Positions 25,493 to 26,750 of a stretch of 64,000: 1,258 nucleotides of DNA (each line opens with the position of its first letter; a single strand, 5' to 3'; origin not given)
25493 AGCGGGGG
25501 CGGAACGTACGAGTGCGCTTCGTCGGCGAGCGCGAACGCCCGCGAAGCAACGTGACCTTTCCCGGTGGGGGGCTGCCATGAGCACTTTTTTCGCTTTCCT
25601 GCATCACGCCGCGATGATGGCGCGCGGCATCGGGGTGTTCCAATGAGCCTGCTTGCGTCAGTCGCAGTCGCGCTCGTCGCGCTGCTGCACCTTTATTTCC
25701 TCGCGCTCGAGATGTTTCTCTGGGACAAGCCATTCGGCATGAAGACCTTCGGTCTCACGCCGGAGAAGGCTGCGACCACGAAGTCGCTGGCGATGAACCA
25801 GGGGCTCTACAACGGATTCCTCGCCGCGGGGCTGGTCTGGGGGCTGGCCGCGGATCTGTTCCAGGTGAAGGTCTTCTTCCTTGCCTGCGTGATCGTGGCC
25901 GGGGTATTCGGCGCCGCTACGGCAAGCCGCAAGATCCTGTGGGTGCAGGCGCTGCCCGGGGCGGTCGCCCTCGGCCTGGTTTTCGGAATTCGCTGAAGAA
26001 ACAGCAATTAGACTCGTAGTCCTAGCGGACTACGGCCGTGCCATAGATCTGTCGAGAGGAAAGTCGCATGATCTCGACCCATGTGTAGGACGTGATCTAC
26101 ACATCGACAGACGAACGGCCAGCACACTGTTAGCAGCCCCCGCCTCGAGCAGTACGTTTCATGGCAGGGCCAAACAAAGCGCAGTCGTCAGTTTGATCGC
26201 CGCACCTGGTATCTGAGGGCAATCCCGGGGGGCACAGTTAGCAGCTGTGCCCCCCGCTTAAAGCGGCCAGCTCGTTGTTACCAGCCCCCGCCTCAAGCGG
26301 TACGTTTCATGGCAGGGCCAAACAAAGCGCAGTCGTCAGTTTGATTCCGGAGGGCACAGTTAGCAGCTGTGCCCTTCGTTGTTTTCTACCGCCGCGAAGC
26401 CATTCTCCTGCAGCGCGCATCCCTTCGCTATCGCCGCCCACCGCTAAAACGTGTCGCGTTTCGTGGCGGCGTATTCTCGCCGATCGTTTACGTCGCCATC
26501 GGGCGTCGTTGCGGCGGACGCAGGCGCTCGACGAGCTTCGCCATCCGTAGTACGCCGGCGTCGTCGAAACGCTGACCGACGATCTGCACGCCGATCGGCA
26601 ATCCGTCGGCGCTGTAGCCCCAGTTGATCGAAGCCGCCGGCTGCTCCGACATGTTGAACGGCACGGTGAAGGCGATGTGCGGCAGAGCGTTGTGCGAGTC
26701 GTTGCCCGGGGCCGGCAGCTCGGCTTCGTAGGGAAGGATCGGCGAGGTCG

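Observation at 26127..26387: Tandem pair of near-identical 69-nt elements with their own promoter-like and terminator-like signals: candidate sibling small RNAs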

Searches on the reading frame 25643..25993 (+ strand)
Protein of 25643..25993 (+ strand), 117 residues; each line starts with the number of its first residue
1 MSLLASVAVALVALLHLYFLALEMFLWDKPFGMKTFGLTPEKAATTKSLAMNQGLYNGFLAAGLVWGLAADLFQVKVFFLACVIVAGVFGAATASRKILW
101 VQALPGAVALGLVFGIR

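Call 10: find_encoding_contigs(protein=window:25643-25993:+, flank=3000, max_places=10)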
Protein seq(117 aa) (117 aa): 5 contigs read that carry it; 5 places shown.
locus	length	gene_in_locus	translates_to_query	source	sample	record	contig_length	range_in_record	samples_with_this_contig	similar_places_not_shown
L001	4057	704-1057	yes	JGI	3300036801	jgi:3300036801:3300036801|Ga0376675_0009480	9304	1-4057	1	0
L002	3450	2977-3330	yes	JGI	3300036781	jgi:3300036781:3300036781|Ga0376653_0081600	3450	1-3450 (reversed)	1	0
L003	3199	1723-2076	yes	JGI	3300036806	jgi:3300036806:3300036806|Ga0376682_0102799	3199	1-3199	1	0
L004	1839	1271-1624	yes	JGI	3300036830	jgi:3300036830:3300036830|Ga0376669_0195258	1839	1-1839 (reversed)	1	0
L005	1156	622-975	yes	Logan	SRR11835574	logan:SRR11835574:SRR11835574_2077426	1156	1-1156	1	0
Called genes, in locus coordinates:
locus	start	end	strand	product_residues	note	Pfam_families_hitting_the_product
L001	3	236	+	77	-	?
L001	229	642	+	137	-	-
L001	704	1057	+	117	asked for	PF06993:DUF1304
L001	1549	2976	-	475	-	PF01425:Amidase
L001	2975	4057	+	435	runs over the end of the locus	PF01547:SBP_bac_1, PF13416:SBP_bac_8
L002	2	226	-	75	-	?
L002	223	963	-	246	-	PF03099:BPL_LplA_LipB, PF16917:BPL_LplA_LipB_2 (faint), PF02237:BPL_C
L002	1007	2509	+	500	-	PF07364:DUF1485, PF07171:MlrC_C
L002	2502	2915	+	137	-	-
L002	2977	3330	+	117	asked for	PF06993:DUF1304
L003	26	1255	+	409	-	PF07364:DUF1485, PF07171:MlrC_C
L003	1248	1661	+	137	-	-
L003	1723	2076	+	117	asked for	PF06993:DUF1304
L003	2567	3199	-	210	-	?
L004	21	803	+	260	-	PF07171:MlrC_C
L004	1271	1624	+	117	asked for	PF06993:DUF1304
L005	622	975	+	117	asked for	PF06993:DUF1304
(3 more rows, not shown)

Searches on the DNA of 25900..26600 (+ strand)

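Call 4: search_rna_families(source=window, start=25900, end=26600, threshold=evalue, max_evalue=10, show_alignments=4)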
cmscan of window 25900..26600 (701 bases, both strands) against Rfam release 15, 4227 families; matches with E-value up to 10: 5.
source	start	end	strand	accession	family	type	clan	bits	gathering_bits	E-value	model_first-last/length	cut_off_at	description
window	26165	26256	-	RF01671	P18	Gene; sRNA;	-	20.1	60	0.66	1-135/135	no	Pseudomonas sRNA P18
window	26475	26536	+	RF01038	mir-1307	Gene; miRNA;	-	17.9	69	2.1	1-90/90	no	mir-1307 microRNA precursor family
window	26474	26515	+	RF01333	CRISPR-DR20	Gene; CRISPR;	-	16.2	42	2.4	1-36/36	no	CRISPR RNA direct repeat element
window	25955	26070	+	RF02180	ST7-AS1_2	Gene; lncRNA;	-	12.9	50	3.1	1-110/110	no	ST7 antisense RNA 1 conserved region 2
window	25900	26084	-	RF02042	HOTTIP_3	Gene; lncRNA;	-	12.8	50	0.092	1-181/353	3'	HOXA transcript at the distal tip, conserved region 3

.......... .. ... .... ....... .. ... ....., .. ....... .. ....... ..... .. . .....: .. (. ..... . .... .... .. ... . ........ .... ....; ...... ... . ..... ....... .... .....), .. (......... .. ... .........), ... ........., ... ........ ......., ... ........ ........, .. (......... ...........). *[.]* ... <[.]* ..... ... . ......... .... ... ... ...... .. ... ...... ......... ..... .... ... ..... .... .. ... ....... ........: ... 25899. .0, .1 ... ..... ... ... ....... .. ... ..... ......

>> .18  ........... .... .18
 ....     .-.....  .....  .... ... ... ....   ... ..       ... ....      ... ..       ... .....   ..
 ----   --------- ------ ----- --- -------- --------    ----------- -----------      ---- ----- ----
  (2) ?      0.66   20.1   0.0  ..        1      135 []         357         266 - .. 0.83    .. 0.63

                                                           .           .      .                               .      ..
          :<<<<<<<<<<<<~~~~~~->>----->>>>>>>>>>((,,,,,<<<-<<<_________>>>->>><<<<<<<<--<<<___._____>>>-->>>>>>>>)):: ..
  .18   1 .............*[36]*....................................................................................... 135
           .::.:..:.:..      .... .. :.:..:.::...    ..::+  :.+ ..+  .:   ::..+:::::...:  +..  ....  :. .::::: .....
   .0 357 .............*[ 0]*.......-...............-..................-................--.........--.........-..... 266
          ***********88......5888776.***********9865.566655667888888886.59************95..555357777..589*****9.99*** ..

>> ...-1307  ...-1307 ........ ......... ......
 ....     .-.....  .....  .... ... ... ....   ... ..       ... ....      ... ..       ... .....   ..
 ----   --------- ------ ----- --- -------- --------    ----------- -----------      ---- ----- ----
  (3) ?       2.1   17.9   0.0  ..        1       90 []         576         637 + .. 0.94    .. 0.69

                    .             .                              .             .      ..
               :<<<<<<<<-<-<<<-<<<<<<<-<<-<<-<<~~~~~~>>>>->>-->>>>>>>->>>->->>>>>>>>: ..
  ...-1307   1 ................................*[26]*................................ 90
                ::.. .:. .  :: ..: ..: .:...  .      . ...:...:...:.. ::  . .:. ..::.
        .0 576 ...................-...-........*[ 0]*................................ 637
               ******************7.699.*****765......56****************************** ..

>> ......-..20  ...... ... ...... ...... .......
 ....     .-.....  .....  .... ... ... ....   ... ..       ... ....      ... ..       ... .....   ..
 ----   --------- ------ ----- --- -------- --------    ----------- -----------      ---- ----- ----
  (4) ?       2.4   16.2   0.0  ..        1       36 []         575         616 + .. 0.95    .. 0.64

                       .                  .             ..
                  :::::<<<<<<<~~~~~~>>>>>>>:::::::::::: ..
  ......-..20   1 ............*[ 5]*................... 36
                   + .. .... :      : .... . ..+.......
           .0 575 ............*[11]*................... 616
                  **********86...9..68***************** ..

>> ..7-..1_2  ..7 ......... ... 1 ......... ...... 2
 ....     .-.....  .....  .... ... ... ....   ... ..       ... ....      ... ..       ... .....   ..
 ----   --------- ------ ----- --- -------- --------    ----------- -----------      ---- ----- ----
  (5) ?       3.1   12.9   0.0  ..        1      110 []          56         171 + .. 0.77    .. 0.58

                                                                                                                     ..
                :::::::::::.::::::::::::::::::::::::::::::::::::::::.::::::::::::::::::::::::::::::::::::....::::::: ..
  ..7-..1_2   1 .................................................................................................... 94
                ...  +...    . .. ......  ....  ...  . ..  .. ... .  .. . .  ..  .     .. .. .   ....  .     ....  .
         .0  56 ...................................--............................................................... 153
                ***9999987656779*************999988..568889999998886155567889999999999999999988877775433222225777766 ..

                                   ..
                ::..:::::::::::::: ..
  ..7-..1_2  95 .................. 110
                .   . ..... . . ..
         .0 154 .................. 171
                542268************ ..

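Call 62: search_dna_similar(query=window:25997-26487:+, collection=plasmids, mode=distant, max_evalue=0.01, max_rows=10)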
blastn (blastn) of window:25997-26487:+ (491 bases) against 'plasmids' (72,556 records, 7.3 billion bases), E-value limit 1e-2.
No match.

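Call 63: search_dna_similar(query=window:25997-26487:+, collection=phages, mode=distant, max_evalue=0.01, max_rows=10)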
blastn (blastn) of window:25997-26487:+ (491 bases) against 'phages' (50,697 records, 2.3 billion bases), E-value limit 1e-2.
No match.
